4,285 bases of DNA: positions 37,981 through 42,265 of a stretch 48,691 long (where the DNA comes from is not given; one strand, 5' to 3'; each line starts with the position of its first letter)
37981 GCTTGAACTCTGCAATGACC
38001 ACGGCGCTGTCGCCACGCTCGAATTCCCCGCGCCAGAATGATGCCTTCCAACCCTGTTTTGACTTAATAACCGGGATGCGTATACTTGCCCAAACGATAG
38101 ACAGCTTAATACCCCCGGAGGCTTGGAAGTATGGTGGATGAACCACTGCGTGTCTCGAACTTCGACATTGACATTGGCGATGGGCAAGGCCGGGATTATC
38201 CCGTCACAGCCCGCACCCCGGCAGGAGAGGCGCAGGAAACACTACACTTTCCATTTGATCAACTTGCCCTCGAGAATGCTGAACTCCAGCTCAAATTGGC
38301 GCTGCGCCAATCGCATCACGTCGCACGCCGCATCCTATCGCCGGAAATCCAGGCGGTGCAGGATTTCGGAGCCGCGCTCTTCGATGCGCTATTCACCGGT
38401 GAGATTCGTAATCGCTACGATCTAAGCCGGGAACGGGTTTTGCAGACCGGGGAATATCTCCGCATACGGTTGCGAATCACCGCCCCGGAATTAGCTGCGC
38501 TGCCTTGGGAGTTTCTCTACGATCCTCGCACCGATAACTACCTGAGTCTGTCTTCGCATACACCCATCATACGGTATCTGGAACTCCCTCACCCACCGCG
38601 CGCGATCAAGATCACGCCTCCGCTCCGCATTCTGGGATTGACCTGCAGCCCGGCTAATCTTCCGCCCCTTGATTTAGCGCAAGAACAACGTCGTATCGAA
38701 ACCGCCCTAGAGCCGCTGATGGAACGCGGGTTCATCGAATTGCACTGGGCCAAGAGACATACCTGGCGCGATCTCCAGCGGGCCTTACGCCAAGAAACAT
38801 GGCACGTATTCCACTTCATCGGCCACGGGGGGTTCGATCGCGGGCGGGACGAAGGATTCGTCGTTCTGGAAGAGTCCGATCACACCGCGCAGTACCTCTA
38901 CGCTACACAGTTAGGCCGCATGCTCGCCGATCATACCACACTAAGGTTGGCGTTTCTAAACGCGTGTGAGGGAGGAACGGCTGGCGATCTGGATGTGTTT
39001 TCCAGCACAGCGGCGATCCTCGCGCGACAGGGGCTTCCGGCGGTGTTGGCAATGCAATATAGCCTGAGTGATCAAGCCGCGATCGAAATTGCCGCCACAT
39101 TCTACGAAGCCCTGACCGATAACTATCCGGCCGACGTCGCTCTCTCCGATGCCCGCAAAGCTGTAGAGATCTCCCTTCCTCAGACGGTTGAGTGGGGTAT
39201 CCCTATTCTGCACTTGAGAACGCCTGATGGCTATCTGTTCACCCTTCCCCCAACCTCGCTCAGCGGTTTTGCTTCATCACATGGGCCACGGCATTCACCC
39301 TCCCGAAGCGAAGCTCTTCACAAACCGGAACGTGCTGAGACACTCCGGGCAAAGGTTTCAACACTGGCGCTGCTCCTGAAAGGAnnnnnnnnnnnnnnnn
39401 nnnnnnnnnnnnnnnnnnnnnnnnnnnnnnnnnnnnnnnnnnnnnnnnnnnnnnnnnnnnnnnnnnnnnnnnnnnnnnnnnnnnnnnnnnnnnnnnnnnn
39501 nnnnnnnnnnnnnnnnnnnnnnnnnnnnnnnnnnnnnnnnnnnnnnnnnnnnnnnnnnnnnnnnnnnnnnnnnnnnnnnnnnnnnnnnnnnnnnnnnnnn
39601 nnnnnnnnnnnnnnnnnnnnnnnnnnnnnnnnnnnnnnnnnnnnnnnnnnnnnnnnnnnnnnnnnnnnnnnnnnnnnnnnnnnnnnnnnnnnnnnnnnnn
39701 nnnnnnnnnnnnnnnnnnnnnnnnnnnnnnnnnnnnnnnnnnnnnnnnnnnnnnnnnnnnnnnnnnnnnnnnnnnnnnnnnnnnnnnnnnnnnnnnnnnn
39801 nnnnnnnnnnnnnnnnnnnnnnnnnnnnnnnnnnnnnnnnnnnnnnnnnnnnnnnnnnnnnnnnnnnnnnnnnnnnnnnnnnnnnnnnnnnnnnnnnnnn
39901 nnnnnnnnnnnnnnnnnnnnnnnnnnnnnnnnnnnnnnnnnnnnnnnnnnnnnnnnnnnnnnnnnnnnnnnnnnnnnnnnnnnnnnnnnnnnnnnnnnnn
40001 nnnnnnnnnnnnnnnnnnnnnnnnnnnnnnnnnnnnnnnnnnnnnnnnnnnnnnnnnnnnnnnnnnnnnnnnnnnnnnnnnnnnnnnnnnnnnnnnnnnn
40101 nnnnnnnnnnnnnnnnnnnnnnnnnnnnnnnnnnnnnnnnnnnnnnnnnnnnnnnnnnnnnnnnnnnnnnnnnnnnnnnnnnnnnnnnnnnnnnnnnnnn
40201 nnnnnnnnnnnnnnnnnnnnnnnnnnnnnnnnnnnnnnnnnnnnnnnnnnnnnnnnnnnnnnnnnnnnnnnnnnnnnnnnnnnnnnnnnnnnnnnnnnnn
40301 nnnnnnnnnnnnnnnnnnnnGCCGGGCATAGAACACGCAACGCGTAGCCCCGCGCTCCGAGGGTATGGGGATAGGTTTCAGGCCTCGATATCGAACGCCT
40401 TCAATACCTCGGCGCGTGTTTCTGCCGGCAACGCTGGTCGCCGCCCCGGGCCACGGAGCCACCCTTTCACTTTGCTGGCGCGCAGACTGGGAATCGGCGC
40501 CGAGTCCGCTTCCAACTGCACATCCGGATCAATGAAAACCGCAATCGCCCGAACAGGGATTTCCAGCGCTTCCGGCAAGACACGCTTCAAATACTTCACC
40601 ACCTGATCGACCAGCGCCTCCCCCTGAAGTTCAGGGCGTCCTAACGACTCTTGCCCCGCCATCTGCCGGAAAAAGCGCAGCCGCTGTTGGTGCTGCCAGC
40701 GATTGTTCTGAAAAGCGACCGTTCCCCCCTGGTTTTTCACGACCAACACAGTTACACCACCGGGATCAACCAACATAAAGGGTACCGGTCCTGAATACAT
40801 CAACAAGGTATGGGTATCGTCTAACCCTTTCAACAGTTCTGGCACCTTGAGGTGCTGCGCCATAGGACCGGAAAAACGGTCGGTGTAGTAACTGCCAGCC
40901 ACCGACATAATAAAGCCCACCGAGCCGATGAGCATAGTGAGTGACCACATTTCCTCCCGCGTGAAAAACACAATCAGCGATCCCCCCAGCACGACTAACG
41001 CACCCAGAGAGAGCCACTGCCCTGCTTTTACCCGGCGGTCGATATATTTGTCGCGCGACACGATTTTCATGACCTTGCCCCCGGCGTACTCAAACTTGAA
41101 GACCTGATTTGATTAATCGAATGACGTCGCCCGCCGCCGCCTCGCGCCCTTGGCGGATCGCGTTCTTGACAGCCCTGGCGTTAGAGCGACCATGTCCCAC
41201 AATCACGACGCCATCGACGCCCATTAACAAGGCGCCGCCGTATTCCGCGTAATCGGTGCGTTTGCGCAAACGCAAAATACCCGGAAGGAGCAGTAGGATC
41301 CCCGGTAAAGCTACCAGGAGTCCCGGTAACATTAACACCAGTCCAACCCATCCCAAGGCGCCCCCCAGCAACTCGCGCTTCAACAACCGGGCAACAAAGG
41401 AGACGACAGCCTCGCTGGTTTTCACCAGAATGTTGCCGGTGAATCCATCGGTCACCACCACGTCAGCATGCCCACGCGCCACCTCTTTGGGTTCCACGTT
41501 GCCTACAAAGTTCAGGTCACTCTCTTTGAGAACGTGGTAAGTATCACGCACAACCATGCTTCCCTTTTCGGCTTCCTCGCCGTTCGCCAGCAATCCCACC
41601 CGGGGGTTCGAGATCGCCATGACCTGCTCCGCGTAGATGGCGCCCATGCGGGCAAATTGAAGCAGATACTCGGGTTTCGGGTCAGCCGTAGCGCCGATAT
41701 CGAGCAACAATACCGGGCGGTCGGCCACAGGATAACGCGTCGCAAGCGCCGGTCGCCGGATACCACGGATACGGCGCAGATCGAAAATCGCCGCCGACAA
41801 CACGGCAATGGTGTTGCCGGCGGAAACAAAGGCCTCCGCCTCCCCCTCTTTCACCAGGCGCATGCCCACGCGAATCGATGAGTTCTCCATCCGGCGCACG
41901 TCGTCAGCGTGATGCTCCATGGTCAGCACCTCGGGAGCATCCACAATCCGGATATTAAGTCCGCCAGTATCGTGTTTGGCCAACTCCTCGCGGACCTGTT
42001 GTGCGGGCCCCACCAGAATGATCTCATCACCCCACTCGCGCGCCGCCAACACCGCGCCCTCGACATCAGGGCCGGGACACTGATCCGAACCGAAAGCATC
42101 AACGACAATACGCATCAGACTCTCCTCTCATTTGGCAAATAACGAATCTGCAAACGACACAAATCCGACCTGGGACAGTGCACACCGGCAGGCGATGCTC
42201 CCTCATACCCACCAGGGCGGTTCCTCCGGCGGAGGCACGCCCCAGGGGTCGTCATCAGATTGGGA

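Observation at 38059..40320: Stand-alone CHAT (caspase-like) protease fused to a WD40 propeller, with its own promoter and no recognisable partner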

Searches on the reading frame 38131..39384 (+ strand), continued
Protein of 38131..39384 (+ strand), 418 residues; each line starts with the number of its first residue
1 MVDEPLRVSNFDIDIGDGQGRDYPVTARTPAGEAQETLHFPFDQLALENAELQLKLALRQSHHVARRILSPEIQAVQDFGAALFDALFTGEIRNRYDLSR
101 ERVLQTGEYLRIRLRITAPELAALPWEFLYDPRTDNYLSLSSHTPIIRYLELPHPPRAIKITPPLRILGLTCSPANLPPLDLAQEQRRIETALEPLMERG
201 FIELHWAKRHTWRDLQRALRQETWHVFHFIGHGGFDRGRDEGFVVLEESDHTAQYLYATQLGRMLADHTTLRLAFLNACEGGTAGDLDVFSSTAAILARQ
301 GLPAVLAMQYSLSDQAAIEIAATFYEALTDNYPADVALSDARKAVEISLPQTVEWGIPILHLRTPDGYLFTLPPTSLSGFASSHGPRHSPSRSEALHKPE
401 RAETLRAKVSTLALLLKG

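Call 82: search_protein_families(library=padloc, alignment_id=A5, max_evalue=1e-10)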
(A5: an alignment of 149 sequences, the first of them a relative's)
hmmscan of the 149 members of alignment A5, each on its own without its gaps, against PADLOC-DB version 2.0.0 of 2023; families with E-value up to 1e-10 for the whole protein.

A. member 1, L009:9550-9864:+ (105 aa): 0 families

B. families by the number of members that match (of 149 scanned): 46 families (the first 25 are shown)
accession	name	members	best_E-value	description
PDLC02016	SAVED_CHAT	2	3.7e-22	-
PDLC02990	DarG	1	2.8e-87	-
PDLC04042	PD-T4-6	1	2.2e-60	-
PDLC02203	MzaA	1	7.8e-60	-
PDLC04053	PD-T4-6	1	1.7e-56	-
PDLC04054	PD-T4-6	1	1.6e-53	-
PDLC04043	PD-T4-6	1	4.5e-53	-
PDLC04061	PD-T4-6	1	6.3e-52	-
PDLC04138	mad6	1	9.2e-50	mads_6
PDLC03767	RT_UG29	1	3.3e-49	DRT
PDLC04044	PD-T4-6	1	1.5e-48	-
PDLC04039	PD-T4-6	1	1.8e-47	-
PDLC04060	PD-T4-6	1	3.1e-46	-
PDLC04052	PD-T4-6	1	3.1e-44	-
PDLC04047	PD-T4-6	1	3.2e-41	-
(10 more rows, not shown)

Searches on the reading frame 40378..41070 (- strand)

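Call 5: search_protein_families(library=pfam, proteins=[window:40378-41070:-], max_evalue=0.01)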
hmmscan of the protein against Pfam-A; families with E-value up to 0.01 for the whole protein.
window:40378-41070:- (230 aa): 0 families

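Call 6: search_protein_families(library=padloc, proteins=[window:40378-41070:-], max_evalue=0.01)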
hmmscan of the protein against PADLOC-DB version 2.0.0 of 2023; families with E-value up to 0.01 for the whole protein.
window:40378-41070:- (230 aa): 0 families

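Call 43: search_protein_families(library=pfam, proteins=[window:40378-41067:-], max_evalue=10)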
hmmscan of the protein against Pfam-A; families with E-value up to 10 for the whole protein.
window:40378-41067:- (229 aa): 1 family
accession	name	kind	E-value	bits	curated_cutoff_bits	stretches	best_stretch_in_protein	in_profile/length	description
PF08378.17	NERD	-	0.15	13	22.1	1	98-178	42-110/111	Nuclease-related domain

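Call 44: search_protein_families(library=ncbifam, proteins=[window:40378-41067:-], max_evalue=0.1)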
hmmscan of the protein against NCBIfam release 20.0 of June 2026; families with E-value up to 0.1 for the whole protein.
window:40378-41067:- (229 aa): 2 families
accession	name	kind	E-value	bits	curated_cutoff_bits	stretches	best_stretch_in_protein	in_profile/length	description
NF001325.0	PRK00259.1-3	equivalog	0.076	13.4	180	0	10-61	44-96/177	septation protein A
NF001327.0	PRK00259.1-5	equivalog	0.082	12.9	327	0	10-61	58-108/197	septation protein A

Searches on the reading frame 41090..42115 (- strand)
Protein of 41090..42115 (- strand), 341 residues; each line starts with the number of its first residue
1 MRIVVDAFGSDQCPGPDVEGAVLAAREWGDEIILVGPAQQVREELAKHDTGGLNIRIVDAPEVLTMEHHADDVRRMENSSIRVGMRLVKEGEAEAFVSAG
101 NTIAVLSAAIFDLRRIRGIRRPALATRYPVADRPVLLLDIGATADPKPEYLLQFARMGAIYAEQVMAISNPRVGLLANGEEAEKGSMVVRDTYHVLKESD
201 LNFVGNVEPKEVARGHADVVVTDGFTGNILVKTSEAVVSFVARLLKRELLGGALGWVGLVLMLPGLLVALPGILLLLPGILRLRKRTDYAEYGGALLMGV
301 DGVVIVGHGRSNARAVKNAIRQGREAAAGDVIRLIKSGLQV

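Call 5: search_protein_families(library=pfam, proteins=[window:41090-42115:-], max_evalue=0.01)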
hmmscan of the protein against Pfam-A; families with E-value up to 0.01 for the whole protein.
window:41090-42115:- (341 aa): 1 family
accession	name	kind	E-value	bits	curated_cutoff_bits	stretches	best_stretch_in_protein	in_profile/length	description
PF02504.20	FA_synthesis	-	6.8e-93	311.7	29.1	1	1-332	1-322/324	Fatty acid synthesis protein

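Call 6: search_protein_families(library=padloc, proteins=[window:41090-42115:-], max_evalue=0.01)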
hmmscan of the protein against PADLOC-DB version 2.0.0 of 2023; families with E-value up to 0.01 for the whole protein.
window:41090-42115:- (341 aa): 0 families

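Call 30: find_related_loci(query=window:41090-42112:-, collection=genome_contigs, flank=10000)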
Query window:41090-42112:- (340 aa) in genome_contigs; peptide patterns used: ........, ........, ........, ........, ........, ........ (x = any residue, [..] = any of these).
492 stretches matched a pattern; 111 encode a relative of the query (tblastn E <= 1e-3); the best 80 are kept; 80 distinct loci.
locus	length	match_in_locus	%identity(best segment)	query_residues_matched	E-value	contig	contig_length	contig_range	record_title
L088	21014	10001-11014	79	1-338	3e-178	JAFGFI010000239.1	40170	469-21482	MAG: Anaerolineae bacterium isolate Zod_Metabat.1307 k87_6928849, whole genome shotgun sequence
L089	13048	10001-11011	75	1-338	1e-170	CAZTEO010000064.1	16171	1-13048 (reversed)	MAG TPA_asm: uncultured Anaerolineales bacterium isolate binchicken_co15_108 genome assembly, contig: NODE_2136_length_1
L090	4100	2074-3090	75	1-339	5e-176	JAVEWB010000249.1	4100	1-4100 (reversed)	MAG: Anaerolineae bacterium isolate BF4_135 NODE_83829_length_4100_cov_3.309338_Biofilm4, whole genome shotgun sequence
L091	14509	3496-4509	76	1-339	1e-165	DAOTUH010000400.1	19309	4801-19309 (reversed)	MAG TPA_asm: Anaerolineae bacterium isolate F17_49 k129_1672607, whole genome shotgun sequence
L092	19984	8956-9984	76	1-339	3e-162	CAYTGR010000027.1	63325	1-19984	MAG TPA_asm: uncultured Anaerolineales bacterium isolate binchicken_co20_429 genome assembly, contig: NODE_1153_length_6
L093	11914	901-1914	77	1-338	7e-160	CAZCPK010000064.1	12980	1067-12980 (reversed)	MAG TPA_asm: uncultured Anaerolineales bacterium isolate SRP141376_co2_268 genome assembly, contig: NODE_9342_length_129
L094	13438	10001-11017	78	1-339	6e-159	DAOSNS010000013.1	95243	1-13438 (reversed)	MAG TPA_asm: Anaerolineae bacterium isolate AMR_MDS_2365 NODE_218_length_95243_cov_90.044323, whole genome shotgun seque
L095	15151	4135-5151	78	1-339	2e-158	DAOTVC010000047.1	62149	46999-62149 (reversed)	MAG TPA_asm: Anaerolineae bacterium isolate F7_115 k211_1341815, whole genome shotgun sequence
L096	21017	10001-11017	76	1-339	1e-156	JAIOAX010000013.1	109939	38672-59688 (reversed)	MAG: Chloroflexota bacterium isolate S1bins75 c_000000000013, whole genome shotgun sequence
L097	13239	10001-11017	72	1-339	1e-154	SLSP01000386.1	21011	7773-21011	MAG: Thermoflexales bacterium isolate CSSed165cm_611 CSSed16-5cm-5843, whole genome shotgun sequence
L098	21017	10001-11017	76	1-339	1e-151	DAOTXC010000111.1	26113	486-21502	MAG TPA_asm: Anaerolineae bacterium isolate H19_217 k113_12940, whole genome shotgun sequence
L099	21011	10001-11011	69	1-337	6e-151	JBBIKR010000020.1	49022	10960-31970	MAG: Thermoflexales bacterium isolate QH2S170213_bin_190 NODE_898_length_49022_cov_8.794290, whole genome shotgun sequen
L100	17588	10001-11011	67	1-337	2e-148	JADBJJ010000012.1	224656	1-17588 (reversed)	MAG: Chloroflexota bacterium isolate Tumba.bins.32 NODE_101_length_224656_cov_160.917, whole genome shotgun sequence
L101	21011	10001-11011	68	1-337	2e-148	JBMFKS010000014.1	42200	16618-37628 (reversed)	MAG: Anaerolineae bacterium isolate KM4336-29 NODE_14_length_42200_cov_7.199606, whole genome shotgun sequence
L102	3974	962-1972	68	1-337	2e-152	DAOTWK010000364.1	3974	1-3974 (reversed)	MAG TPA_asm: Anaerolineae bacterium isolate H12_134 k73_753986, whole genome shotgun sequence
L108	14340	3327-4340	68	1-338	1e-144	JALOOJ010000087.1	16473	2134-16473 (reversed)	MAG: Anaerolineae bacterium isolate Prado100 scaffold_4519, whole genome shotgun sequence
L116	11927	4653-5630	52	1-338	2e-105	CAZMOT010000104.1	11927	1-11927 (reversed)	MAG TPA_asm: uncultured Anaerolineales bacterium isolate SRP068000_co2_90 genome assembly, contig: NODE_5652_length_1192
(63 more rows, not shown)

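Call 35: search_protein_families(library=pfam, proteins=[L093:2771-4195:-, L093:4544-4993:-, L093:5061-5831:-, L093:5913-7262:-, L093:7323-8315:-, L093:8312-9439:-, L108:5216-7120:+, L108:7237-8259:+, L108:8269-9567:+, L116:7577-9595:+], max_evalue=0.0001)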
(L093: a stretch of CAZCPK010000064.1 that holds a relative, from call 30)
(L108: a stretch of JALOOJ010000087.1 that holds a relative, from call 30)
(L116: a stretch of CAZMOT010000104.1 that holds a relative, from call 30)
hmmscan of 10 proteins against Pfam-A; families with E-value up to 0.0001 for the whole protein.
L093:2771-4195:- (474 aa): 15 families
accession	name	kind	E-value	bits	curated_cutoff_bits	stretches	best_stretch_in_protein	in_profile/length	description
PF07992.20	Pyr_redox_2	-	1.4e-69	235.2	26.1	1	11-331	2-291/291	Pyridine nucleotide-disulphide oxidoreductase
PF02852.28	Pyr_redox_dim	-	5.2e-36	123.6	25.3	1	350-454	1-105/110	Pyridine nucleotide-disulphide oxidoreductase, dimerisation domain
PF00070.33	Pyr_redox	-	6.3e-20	71.9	22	1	180-257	1-80/82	Pyridine nucleotide-disulphide oxidoreductase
PF12831.13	FAD_oxidored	-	3.1e-09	37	27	1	11-51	1-41/416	FAD dependent oxidoreductase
PF13738.12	Pyr_redox_3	-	4.7e-09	36.4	30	1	140-315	125-305/305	Pyridine nucleotide-disulphide oxidoreductase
PF13450.12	NAD_binding_8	-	6.2e-09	36.4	21.9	1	14-48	1-35/68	NAD(P)-binding Rossmann-like domain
PF01266.30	DAO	-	4.8e-07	30.1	27.9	0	12-45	2-35/353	FAD dependent oxidoreductase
PF01134.28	GIDA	-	7.5e-07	29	22.1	1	12-71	2-58/391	Glucose inhibited division protein A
PF00890.30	FAD_binding_2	-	3.3e-06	27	20.4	1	12-46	2-36/414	FAD binding domain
PF01262.27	AlaDh_PNT_C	-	6.8e-06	26.1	23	0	4-42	21-61/214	Alanine dehydrogenase/PNT, C-terminal domain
PF03486.20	HI0933_like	-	1.8e-05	24.7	50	0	11-45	2-36/244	HI0933-like protein Rossmann domain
PF03721.20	UDPG_MGDP_dh_N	-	2.2e-05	24.6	27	0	180-211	2-33/187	UDP-glucose/GDP-mannose dehydrogenase family, NAD binding domain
PF13454.12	NAD_binding_9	-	3.2e-05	24.4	21.8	0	13-47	1-40/155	FAD-NAD(P)-binding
PF01494.25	FAD_binding_3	-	4.5e-05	23.3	22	0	9-43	1-35/349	FAD binding domain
PF02737.24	3HCDH_N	-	6e-05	23.5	22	0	183-255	4-82/180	3-hydroxyacyl-CoA dehydrogenase, NAD binding domain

L093:4544-4993:- (149 aa): 2 families
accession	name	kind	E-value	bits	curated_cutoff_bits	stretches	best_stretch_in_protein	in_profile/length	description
PF01641.26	SelR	-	1.1e-53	180.6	24.9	1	24-138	1-116/116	SelR domain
PF24046.1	At4g08330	-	9.5e-05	22.9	27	0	95-123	71-99/129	At4g08330 beta-tent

L093:5061-5831:- (256 aa): 2 families
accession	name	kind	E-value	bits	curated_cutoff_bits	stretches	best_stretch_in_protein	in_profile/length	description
PF01625.27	PMSR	-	1.9e-44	152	23.7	1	59-193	2-147/153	Peptide methionine sulfoxide reductase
PF20939.2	MsrA_helical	-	5e-06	26.6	23.7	1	209-244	5-40/51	Selenoprotein methionine sulfoxide reductase A, helical domain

L093:5913-7262:- (449 aa): 4 families
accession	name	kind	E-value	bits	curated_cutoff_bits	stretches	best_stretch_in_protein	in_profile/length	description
PF00198.28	2-oxoacid_dh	-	1.6e-80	270.4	23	1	205-447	3-232/232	2-oxoacid dehydrogenases acyltransferase (catalytic domain)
PF00364.28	Biotin_lipoyl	-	8.2e-20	70.9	22.1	1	6-77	2-72/73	Biotin-requiring enzyme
PF02817.22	E3_binding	-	1.8e-14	54.1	23.7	1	129-164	1-36/36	e3 binding domain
PF13533.13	Biotin_lipoyl_2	-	1.2e-07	31.9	29.8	0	57-77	10-30/32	Biotin-lipoyl like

L093:7323-8315:- (330 aa): 2 families
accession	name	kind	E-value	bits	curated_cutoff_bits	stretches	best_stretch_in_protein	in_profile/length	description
PF02779.29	Transket_pyr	-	2e-40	138.7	27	1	5-180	2-173/174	Transketolase, pyrimidine binding domain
PF02780.25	Transketolase_C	-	1.1e-34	119.5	25.9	1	196-318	1-124/124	Transketolase, C-terminal domain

L093:8312-9439:- (375 aa): 1 family
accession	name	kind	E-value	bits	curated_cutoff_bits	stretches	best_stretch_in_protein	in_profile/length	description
PF00676.26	E1_dh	-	3.9e-90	302.3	22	1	52-336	1-294/300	Dehydrogenase E1 component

L108:5216-7120:+ (634 aa): 1 family
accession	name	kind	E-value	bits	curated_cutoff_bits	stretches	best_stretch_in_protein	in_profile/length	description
PF00496.27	SBP_bac_5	-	7.2e-73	246.2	32.4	2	426-628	5-209/368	Bacterial extracellular solute-binding proteins, family 5 Middle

L108:7237-8259:+ (340 aa): 2 families
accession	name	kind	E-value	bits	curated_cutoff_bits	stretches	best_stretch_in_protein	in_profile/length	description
PF00528.27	BPD_transp_1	-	9.3e-40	136.8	26.4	1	118-339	1-183/184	Binding-protein-dependent transport system inner membrane component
PF19300.4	BPD_transp_1_N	-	1.9e-10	41.4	23.8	1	7-78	3-74/114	Binding-prot-dependent transport system membrane comp, N-term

L108:8269-9567:+ (432 aa): 1 family
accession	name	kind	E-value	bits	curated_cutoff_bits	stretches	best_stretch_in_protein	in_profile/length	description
PF00528.27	BPD_transp_1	-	3.4e-26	92.5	26.4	1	247-430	1-183/184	Binding-protein-dependent transport system inner membrane component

L116:7577-9595:+ (672 aa): 0 families
